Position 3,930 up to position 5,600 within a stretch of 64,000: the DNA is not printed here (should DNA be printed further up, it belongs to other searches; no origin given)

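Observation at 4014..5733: Intact-looking IscB (OMEGA, Cas9-ancestor) element inserted exactly between purM and purN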

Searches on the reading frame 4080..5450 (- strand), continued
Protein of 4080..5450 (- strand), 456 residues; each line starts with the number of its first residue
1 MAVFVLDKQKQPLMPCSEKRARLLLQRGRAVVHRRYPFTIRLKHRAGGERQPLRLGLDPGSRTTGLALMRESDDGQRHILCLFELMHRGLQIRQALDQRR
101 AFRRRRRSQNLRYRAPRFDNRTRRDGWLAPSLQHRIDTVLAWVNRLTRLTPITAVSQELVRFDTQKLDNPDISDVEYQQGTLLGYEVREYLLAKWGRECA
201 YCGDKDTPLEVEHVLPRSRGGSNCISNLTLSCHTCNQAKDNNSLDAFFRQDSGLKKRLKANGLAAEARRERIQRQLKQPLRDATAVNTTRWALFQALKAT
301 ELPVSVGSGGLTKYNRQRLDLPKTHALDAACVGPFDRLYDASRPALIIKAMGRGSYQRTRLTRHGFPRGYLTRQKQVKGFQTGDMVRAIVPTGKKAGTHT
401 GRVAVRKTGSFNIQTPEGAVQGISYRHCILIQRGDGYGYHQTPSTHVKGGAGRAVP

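Call 8: find_homologous_proteins(query=window:4080-5450:-, max_evalue=1e-10)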
Query window:4080-5450:- (456 aa): 7999 proteins with E <= 1e-10 among 8000 candidates; the best 120 are listed.
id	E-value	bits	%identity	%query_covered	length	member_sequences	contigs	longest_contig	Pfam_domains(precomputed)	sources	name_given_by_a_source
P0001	0.0e+0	1042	100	100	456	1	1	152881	PF13395.13,PF01844.30,PF14279.13,PF14239.12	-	-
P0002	3.0e-260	882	83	100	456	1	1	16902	PF13395.13,PF01844.30,PF14279.13,PF14239.12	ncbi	-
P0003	5.9e-253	858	82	100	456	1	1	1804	PF01844.30,PF14279.13,PF14239.12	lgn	-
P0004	4.3e-249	845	80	100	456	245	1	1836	PF13395.13,PF01844.30,PF14279.13,PF14239.12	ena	-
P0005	1.9e-247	839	80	100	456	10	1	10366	PF13395.13,PF01844.30,PF14279.13,PF14239.12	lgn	-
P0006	1.5e-246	836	80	100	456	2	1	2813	PF13395.13,PF01844.30,PF14279.13,PF14239.12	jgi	-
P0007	3.9e-246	835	78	100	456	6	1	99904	PF13395.13,PF01844.30,PF14279.13,PF14239.12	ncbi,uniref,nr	ncbi:MAG: HNH endonuclease [Halomonas meridiana]|uniref:RNA-guided endonuclease IscB n=1 Tax=Vreelan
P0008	8.1e-246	834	80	100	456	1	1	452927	PF13395.13,PF01844.30,PF14279.13,PF14239.12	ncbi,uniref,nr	ncbi:RNA-guided endonuclease IscB [Halomonas sp. BC2]|uniref:RNA-guided endonuclease IscB n=1 Tax=Ha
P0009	2.0e-245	833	79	100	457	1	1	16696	PF13395.13,PF01844.30,PF14279.13,PF14239.12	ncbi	ncbi:MAG: RNA-guided endonuclease IscB [Pseudomonadota bacterium]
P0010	5.1e-245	831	79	100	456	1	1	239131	PF01844.30,PF14279.13,PF14239.12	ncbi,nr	ncbi:HNH endonuclease [Halomonas alkaliantarctica]|nr:HNH endonuclease [Halomonas alkaliantarctica]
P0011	3.2e-244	829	78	100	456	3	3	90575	PF13395.13,PF01844.30,PF14279.13,PF14239.12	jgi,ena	jgi:5-methylcytosine-specific restriction endonuclease McrA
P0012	4.1e-244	828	79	100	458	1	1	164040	PF13395.13,PF01844.30,PF14279.13,PF14239.12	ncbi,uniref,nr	ncbi:RNA-guided endonuclease IscB [Vreelandella massiliensis]|uniref:RNA-guided endonuclease IscB n=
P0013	6.3e-244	828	79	100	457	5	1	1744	PF13395.13,PF01844.30,PF14279.13,PF14239.12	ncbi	-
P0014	2.9e-243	826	79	100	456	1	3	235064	PF13395.13,PF01844.30,PF14279.13,PF14239.12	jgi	-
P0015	5.6e-243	825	79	100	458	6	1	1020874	PF13395.13,PF01844.30,PF14279.13,PF14239.12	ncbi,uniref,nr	ncbi:RNA-guided endonuclease IscB [Vreelandella massiliensis]|uniref:RNA-guided endonuclease IscB n=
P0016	9.1e-243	824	79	100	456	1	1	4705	PF13395.13,PF01844.30,PF14279.13,PF14239.12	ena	-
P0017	9.2e-243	824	78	100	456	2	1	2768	PF13395.13,PF01844.30,PF14279.13,PF14239.12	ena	-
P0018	5.7e-242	821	79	100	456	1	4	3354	PF13395.13,PF01844.30,PF14279.13,PF14239.12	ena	-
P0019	9.5e-242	821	79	100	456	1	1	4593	PF13395.13,PF01844.30,PF14279.13,PF14239.12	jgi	-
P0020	2.1e-241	819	77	100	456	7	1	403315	PF13395.13,PF01844.30,PF14279.13,PF14239.12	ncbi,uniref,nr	ncbi:HNH endonuclease [Halomonas sp. ZH2S]|uniref:HNH endonuclease n=1 Tax=Vreelandella zhuhanensis 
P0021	2.8e-241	819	78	100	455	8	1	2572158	PF01844.30,PF14279.13,PF14239.12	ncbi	-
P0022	4.4e-241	818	78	100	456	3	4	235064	PF13395.13,PF01844.30,PF14279.13,PF14239.12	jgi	-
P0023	4.5e-241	818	78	100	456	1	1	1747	PF13395.13,PF01844.30,PF14279.13,PF14239.12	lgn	-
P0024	5.7e-240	815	79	97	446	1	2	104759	PF13395.13,PF01844.30,PF14279.13,PF14239.12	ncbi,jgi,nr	ncbi:MAG: HNH endonuclease [Halomonas sp. 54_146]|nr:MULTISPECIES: RNA-guided endonuclease IscB [unc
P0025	7.2e-240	814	78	100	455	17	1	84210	PF01844.30,PF14279.13,PF14239.12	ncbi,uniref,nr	ncbi:RNA-guided endonuclease IscB [Halomonas piscis]|uniref:RNA-guided endonuclease IscB n=1 Tax=Hal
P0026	1.0e-239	814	77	100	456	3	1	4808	PF13395.13,PF01844.30,PF14279.13,PF14239.12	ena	-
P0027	1.8e-239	813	77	100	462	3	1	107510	PF13395.13,PF01844.30,PF14279.13,PF14239.12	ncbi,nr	ncbi:HNH endonuclease [Halomonas alkaliantarctica]|nr:HNH endonuclease [Halomonas alkaliantarctica]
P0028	2.2e-239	813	77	100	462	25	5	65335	PF13395.13,PF01844.30,PF14279.13,PF14239.12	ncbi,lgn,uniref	ncbi:RNA-guided endonuclease IscB [Halomonas sp. AOP7-C1-8]|uniref:RNA-guided endonuclease IscB n=1 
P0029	2.5e-239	813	78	100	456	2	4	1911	PF13395.13,PF01844.30,PF14279.13,PF14239.12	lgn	-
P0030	9.3e-239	811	78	100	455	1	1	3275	PF13395.13,PF01844.30,PF14279.13,PF14239.12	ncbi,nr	nr:RNA-guided endonuclease IscB [uncultured Halomonas sp.]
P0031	1.1e-238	811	78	100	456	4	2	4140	PF01844.30,PF14279.13,PF14239.12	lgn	-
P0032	1.3e-238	810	78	100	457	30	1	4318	PF13395.13,PF01844.30,PF14279.13,PF14239.12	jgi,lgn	jgi:5-methylcytosine-specific restriction endonuclease McrA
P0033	1.8e-238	810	77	100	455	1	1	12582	PF01844.30,PF14279.13,PF14239.12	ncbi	-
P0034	1.6e-237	807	78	97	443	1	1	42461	PF13395.13,PF01844.30,PF14279.13,PF14239.12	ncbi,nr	ncbi:HNH endonuclease [Idiomarina sp. WRN-38]|nr:HNH endonuclease [Idiomarina sp. H105] OAF03802.1 H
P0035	3.6e-237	806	78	100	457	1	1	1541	PF13395.13,PF01844.30,PF14279.13,PF14239.12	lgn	-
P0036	3.7e-237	806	77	100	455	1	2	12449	PF13395.13,PF01844.30,PF14279.13,PF14239.12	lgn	-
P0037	1.8e-236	803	76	100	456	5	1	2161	PF13395.13,PF01844.30,PF14279.13,PF14239.12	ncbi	-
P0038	1.1e-235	801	77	100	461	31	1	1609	PF13395.13,PF01844.30,PF14279.13,PF14239.12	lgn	-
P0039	3.6e-234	796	76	100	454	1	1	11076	PF01844.30,PF14279.13,PF14239.12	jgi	-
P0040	2.9e-233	793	76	100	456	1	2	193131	PF13395.13,PF01844.30,PF14279.13,PF14239.12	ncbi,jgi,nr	ncbi:MAG: HNH endonuclease domain protein [Halomonas sp. 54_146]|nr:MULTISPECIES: RNA-guided endonuc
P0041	6.7e-233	791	76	100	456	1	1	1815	PF13395.13,PF01844.30,PF14279.13,PF14239.12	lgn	-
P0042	7.7e-233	791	75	100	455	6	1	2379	PF01844.30,PF14279.13,PF14239.12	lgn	-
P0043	9.5e-233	791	79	97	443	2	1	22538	PF13395.13,PF01844.30,PF14279.13,PF14239.12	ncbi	ncbi:RNA-guided endonuclease IscB [Halomonas cibimaris]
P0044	6.7e-232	788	75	100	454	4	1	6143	PF13395.13,PF01844.30,PF14279.13,PF14239.12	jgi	-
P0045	4.8e-231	785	73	100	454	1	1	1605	PF01844.30,PF14279.13,PF14239.12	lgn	-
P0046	6.4e-231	785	76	100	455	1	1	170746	PF13395.13,PF01844.30,PF14279.13,PF14239.12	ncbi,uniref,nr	ncbi:RNA-guided endonuclease IscB [Halomonas vilamensis]|uniref:RNA-guided endonuclease IscB n=1 Tax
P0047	5.8e-230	782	74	99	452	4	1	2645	PF13395.13,PF01844.30,PF14279.13,PF14239.12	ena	-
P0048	7.3e-230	781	76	99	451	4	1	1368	PF13395.13,PF01844.30,PF14279.13,PF14239.12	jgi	jgi:5-methylcytosine-specific restriction endonuclease McrA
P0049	8.5e-230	781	75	100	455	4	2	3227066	PF13395.13,PF01844.30,PF14279.13,PF14239.12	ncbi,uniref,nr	ncbi:RNA-guided endonuclease IscB [Halomonas piscis]|uniref:RNA-guided endonuclease IscB n=2 Tax=Hal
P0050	2.0e-229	780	75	100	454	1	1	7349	PF01844.30,PF14279.13,PF14239.12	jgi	jgi:5-methylcytosine-specific restriction endonuclease McrA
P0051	6.3e-229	778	76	97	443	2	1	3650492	PF13395.13,PF01844.30,PF14279.13,PF14239.12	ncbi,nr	ncbi:HNH endonuclease [Halomonas sp. GFAJ-1]|nr:HNH endonuclease [Halomonas sp. GFAJ-1]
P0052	2.2e-228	777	74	98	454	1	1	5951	PF01844.30,PF14279.13,PF14239.12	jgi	jgi:5-methylcytosine-specific restriction endonuclease McrA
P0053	5.9e-228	775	75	100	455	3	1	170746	PF01844.30,PF14279.13,PF14239.12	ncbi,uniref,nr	ncbi:RNA-guided endonuclease IscB [Halomonas vilamensis]|uniref:RNA-guided endonuclease IscB n=1 Tax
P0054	4.6e-227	772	75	100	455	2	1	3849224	PF13395.13,PF01844.30,PF14279.13,PF14239.12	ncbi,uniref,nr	ncbi:RRXRR domain-containing protein [Halomonas sp. SH5A2]|uniref:RNA-guided endonuclease IscB n=1 T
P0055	1.6e-225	767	75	100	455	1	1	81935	PF01844.30,PF14279.13,PF14239.12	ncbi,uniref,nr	ncbi:RNA-guided endonuclease IscB [Halomonas vilamensis]|uniref:RNA-guided endonuclease IscB n=1 Tax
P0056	1.9e-225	767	75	100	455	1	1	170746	PF13395.13,PF01844.30,PF14279.13,PF14239.12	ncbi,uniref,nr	ncbi:RNA-guided endonuclease IscB [Halomonas vilamensis]|uniref:RNA-guided endonuclease IscB n=1 Tax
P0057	2.5e-225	767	74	100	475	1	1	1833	PF13395.13,PF01844.30,PF14279.13,PF14239.12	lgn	-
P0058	5.7e-225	765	72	100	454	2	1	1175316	PF01844.30,PF14279.13,PF14239.12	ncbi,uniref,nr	ncbi:RNA-guided endonuclease IscB [Halomonas saccharevitans]|uniref:RNA-guided endonuclease IscB n=1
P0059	1.0e-223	761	72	100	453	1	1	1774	PF01844.30,PF14279.13,PF14239.12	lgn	-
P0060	4.0e-223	759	74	100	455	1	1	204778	PF01844.30,PF14279.13,PF14239.12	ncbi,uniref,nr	ncbi:RNA-guided endonuclease IscB [Halomonas vilamensis]|uniref:RNA-guided endonuclease IscB n=1 Tax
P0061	3.4e-222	756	73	100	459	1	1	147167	PF13395.13,PF01844.30,PF14279.13,PF14239.12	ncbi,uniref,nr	ncbi:RNA-guided endonuclease IscB [Halomonas cerina]|uniref:HNH nuclease domain-containing protein n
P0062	7.4e-220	749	79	90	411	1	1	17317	PF13395.13,PF01844.30,PF14279.13,PF14239.12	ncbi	ncbi:MAG: RNA-guided endonuclease IscB, partial [Pseudomonadota bacterium]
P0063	9.2e-220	748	72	100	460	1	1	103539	PF01844.30,PF14279.13,PF14239.12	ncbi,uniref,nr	ncbi:RNA-guided endonuclease IscB [Halomonas cerina]|uniref:5-methylcytosine-specific restriction en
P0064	3.8e-219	746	72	100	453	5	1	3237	PF01844.30,PF14279.13,PF14239.12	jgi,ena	-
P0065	5.8e-218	742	74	95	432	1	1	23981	PF01844.30,PF14279.13,PF14239.12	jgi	jgi:5-methylcytosine-specific restriction endonuclease McrA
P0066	9.9e-214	728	73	97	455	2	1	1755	PF13395.13,PF01844.30,PF14279.13,PF14239.12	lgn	-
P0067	6.3e-213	726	72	97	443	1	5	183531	PF13395.13,PF01844.30,PF14279.13,PF14239.12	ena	-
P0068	8.6e-213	725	72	98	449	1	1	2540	PF13395.13,PF01844.30,PF14279.13,PF14239.12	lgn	-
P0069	9.4e-213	725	78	89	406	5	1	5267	PF13395.13,PF01844.30,PF14279.13,PF14239.12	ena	-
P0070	1.8e-212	724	69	100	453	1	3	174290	PF01844.30,PF14279.13,PF14239.12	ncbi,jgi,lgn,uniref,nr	ncbi:HNH endonuclease [Onishia taeanensis]|uniref:HNH endonuclease n=1 Tax=Onishia taeanensis TaxID=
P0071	2.2e-212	724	71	98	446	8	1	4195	PF13395.13,PF01844.30,PF14279.13,PF14239.12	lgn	-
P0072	2.5e-212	724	71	98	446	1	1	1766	PF13395.13,PF01844.30,PF14279.13,PF14239.12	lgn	-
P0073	1.5e-211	721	70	100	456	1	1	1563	PF01844.30,PF14279.13,PF14239.12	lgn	-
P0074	1.3e-210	718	71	98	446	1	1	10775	PF13395.13,PF01844.30,PF14279.13,PF14239.12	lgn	-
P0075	4.4e-210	716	69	98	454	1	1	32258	PF01844.30,PF14279.13,PF14239.12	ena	-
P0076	7.1e-210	716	68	99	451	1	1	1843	PF01844.30,PF14279.13,PF14239.12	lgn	-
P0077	3.1e-209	713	71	98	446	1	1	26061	PF13395.13,PF01844.30,PF14279.13,PF14239.12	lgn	-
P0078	8.3e-209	712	71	98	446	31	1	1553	PF13395.13,PF01844.30,PF14279.13,PF14239.12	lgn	-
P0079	1.0e-207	708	71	98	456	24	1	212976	PF01844.30,PF14279.13,PF14239.12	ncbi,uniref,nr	ncbi:RNA-guided endonuclease IscB [Vreelandella rituensis]|uniref:HNH endonuclease n=1 Tax=Vreelande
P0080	3.0e-206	704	70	98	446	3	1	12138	PF13395.13,PF01844.30,PF14279.13,PF14239.12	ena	-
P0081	5.0e-205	700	79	84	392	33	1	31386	PF13395.13,PF01844.30,PF14279.13,PF14239.12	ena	-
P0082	7.7e-205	699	69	96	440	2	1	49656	PF01844.30,PF14279.13,PF14239.12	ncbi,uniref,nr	ncbi:HNH endonuclease [Vreelandella rituensis]|uniref:HNH endonuclease n=2 Tax=Vreelandella rituensi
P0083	1.4e-204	698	78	84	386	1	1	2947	PF13395.13,PF01844.30,PF14279.13,PF14239.12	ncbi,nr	ncbi:MAG: RNA-guided endonuclease IscB, partial [Pseudomonadota bacterium]|nr:RNA-guided endonucleas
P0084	3.6e-204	697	68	97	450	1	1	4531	PF13395.13,PF01844.30,PF14279.13,PF14239.12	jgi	jgi:5-methylcytosine-specific restriction endonuclease McrA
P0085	3.8e-204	697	67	98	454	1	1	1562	PF13395.13,PF01844.30,PF14279.13,PF14239.12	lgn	-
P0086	1.4e-203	695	68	97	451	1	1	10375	PF13395.13,PF01844.30,PF14279.13,PF14239.12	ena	-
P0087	3.1e-203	694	67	98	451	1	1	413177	PF13395.13,PF01844.30,PF14279.13,PF14239.12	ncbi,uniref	ncbi:RNA-guided endonuclease IscB [Marinospirillum sp. MEB164]|uniref:RNA-guided endonuclease IscB n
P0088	1.1e-202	692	67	99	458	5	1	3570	PF13395.13,PF01844.30,PF14279.13,PF14239.12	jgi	-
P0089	3.7e-202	690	67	96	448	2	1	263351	PF13395.13,PF01844.30,PF14279.13,PF14239.12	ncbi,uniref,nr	ncbi:RNA-guided endonuclease IscB [Nitrincola schmidtii]|uniref:RNA-guided endonuclease IscB n=1 Tax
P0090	8.1e-202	689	76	88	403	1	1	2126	PF13395.13,PF01844.30,PF14279.13,PF14239.12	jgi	jgi:5-methylcytosine-specific restriction endonuclease McrA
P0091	1.4e-201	688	67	97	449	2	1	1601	PF13395.13,PF01844.30,PF14279.13,PF14239.12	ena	-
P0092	1.7e-201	688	67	96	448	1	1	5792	PF13395.13,PF01844.30,PF14279.13,PF14239.12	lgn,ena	-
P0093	2.7e-201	687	71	98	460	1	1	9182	PF13395.13,PF01844.30,PF14279.13,PF14239.12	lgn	-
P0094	1.2e-200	685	70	98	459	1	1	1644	PF13395.13,PF01844.30,PF14279.13,PF14239.12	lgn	-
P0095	7.3e-200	683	69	97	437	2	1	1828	PF13395.13,PF01844.30,PF14279.13,PF14239.12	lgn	-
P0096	3.3e-199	680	67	97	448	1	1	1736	PF01844.30,PF14279.13,PF14239.12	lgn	-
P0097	5.1e-199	680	66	99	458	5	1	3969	PF13395.13,PF01844.30,PF14279.13,PF14239.12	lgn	-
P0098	1.0e-198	679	68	99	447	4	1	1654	PF13395.13,PF01844.30,PF14279.13,PF14239.12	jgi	-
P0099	1.1e-198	679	67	97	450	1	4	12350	PF13395.13,PF01844.30,PF14279.13,PF14239.12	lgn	-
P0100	7.0e-198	676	66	97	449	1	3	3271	PF13395.13,PF01844.30,PF14279.13,PF14239.12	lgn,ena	-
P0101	6.5e-196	670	66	97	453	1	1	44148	PF01844.30,PF14279.13,PF14239.12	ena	-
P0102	7.0e-196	669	68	98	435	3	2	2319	PF13395.13,PF01844.30,PF14279.13,PF14239.12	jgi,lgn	-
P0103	1.1e-195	669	67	99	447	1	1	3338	PF01844.30,PF14279.13,PF14239.12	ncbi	-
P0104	1.5e-195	668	67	99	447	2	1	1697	PF13395.13,PF01844.30,PF14279.13,PF14239.12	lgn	-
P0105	2.1e-195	668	67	99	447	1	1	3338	PF01844.30,PF14279.13,PF14239.12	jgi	-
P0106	5.7e-195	666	67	97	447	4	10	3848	PF13395.13,PF01844.30,PF14279.13,PF14239.12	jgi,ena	jgi:hypothetical protein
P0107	9.4e-195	666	67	97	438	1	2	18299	PF13395.13,PF01844.30,PF14279.13,PF14239.12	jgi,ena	-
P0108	1.1e-194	665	66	98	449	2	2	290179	PF13395.13,PF01844.30,PF14279.13,PF14239.12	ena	-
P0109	1.7e-194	665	68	96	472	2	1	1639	PF01844.30,PF14279.13,PF14239.12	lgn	-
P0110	2.0e-194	665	67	97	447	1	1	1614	PF01844.30,PF14279.13,PF14239.12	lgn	-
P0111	2.5e-194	664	67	96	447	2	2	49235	PF01844.30,PF14279.13,PF14239.12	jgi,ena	jgi:5-methylcytosine-specific restriction endonuclease McrA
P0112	3.9e-194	664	78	75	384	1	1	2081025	PF13395.13,PF01844.30,PF14279.13,PF14239.12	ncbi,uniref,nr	ncbi:RNA-guided endonuclease IscB [Vreelandella massiliensis]|uniref:RNA-guided endonuclease IscB n=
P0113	5.5e-194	663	67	96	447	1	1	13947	PF01844.30,PF14279.13,PF14239.12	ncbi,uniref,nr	ncbi:RNA-guided endonuclease IscB [Marinobacter bryozoorum]|uniref:RNA-guided endonuclease IscB n=1 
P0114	6.9e-194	663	67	99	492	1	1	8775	PF13395.13,PF01844.30,PF14279.13,PF14239.12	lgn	-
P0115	9.1e-194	663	67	97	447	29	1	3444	PF01844.30,PF14279.13,PF14239.12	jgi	-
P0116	9.3e-194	662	66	99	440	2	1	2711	PF13395.13,PF01844.30,PF14279.13,PF14239.12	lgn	-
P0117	9.5e-194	662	67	97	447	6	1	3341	PF13395.13,PF01844.30,PF14279.13,PF14239.12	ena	-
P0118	1.2e-193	662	67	97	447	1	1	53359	PF01844.30,PF14279.13,PF14239.12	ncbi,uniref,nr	ncbi:RNA-guided endonuclease IscB [Marinobacter sp. ELB17]|uniref:RNA-guided endonuclease IscB n=1 T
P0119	2.6e-193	661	67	97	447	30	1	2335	PF13395.13,PF01844.30,PF14279.13,PF14239.12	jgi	-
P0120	3.1e-193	661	65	99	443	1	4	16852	PF01844.30,PF14279.13,PF14239.12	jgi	jgi:5-methylcytosine-specific restriction endonuclease McrA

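Call 12: find_encoding_contigs(protein=P0002, flank=4000, max_places=4)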
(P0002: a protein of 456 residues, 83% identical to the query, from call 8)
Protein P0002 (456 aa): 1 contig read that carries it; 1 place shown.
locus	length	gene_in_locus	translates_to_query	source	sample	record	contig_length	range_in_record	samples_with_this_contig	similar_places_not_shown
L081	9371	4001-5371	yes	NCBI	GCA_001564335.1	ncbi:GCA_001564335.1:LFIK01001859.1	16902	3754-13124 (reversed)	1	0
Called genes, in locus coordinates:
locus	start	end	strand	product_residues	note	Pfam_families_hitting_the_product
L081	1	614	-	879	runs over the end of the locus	PF01751:Toprim, PF01131:Topoisom_bac, PF01396:Zn_ribbon_Top1 (weak), PF21372:Zn_ribbon_bTOP1, PF01396:Zn_ribbon_Top1, PF08272:Zn_Ribbon_Topo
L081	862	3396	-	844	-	-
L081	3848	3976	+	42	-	-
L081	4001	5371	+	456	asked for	PF14239:RRXRR, PF01844:HNH, PF13395:HNH_4 (weak), PF14279:HNH_5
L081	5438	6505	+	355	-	PF16881:LIAS_N (weak), PF04055:Radical_SAM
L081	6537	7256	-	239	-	PF21948:LplA-B_cat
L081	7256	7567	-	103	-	PF04359:DUF493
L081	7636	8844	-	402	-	PF00768:Peptidase_S11, PF00144:Beta-lactamase (faint), PF13354:Beta-lactamase2, PF07943:PBP5_C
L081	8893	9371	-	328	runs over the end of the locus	PF03330:DPBB_1, PF05036:SPOR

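Call 13: find_encoding_contigs(protein=P0001, flank=3000, max_places=4)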
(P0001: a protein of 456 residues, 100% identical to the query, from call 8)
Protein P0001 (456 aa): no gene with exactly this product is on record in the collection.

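Call 14: find_encoding_contigs(protein=P0008, flank=3000, max_places=3)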
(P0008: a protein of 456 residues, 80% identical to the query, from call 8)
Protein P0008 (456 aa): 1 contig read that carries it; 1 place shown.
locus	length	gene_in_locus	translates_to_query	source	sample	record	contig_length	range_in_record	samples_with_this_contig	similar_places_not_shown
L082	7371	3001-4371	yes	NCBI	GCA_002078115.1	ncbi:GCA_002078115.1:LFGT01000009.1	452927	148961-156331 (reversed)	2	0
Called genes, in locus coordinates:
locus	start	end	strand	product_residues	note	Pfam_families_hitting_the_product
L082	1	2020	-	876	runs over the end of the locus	PF17900:Peptidase_M1_N, PF01433:Peptidase_M1, PF11940:DUF3458, PF17432:DUF3458_C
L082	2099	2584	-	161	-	PF04461:YajQ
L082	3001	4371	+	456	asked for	PF14239:RRXRR, PF01844:HNH, PF13395:HNH_4 (faint), PF14279:HNH_5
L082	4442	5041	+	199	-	PF02572:CobA_CobO_BtuR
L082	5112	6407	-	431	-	PF00709:Adenylsucc_synt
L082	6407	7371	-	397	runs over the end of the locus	PF13393:tRNA-synt_His, PF27460:HisZ_C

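Call 15: find_encoding_contigs(protein=P0020, flank=3000, max_places=3)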
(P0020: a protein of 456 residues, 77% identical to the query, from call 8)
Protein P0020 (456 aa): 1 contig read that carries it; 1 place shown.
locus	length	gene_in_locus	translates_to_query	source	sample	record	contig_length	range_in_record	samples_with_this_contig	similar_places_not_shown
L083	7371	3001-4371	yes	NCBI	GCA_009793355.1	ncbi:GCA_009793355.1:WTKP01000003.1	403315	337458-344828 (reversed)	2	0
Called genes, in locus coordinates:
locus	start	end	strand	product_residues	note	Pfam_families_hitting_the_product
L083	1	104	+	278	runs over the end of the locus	PF04402:SIMPL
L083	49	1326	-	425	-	PF02403:Seryl_tRNA_N, PF00587:tRNA-synt_2b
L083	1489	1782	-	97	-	-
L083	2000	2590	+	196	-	PF13875:DUF4202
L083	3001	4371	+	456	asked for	PF14239:RRXRR, PF01844:HNH, PF13395:HNH_4 (weak), PF14279:HNH_5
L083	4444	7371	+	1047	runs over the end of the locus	PF01565:FAD_binding_4, PF02913:FAD-oxidase_C, PF13183:Fer4_8 (faint)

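Call 16: find_encoding_contigs(protein=P0046, flank=3000, max_places=3)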
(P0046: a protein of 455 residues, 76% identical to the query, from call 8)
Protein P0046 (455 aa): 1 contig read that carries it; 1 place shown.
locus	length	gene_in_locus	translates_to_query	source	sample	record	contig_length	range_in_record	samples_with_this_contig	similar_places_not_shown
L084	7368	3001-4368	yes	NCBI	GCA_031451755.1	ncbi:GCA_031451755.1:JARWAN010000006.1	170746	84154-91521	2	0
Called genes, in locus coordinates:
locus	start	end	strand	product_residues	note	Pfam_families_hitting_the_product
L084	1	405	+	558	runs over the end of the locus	PF17092:PCB_OB (faint), PF21710:Spt6_S1 (faint), PF00575:S1, PF23459:S1_RRP5 (weak)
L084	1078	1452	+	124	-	PF22055:MvaT_DBD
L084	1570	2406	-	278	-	PF12833:HTH_18, PF00165:HTH_AraC (weak)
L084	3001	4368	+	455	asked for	PF14239:RRXRR, PF01844:HNH, PF13395:HNH_4 (weak), PF14279:HNH_5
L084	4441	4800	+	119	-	-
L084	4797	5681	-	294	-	-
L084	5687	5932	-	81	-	PF03884:YacG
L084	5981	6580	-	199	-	PF01121:CoaE, PF13238:AAA_18 (faint), PF13671:AAA_33 (faint)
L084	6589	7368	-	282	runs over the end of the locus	PF06750:A24_N_bact, PF01478:Peptidase_A24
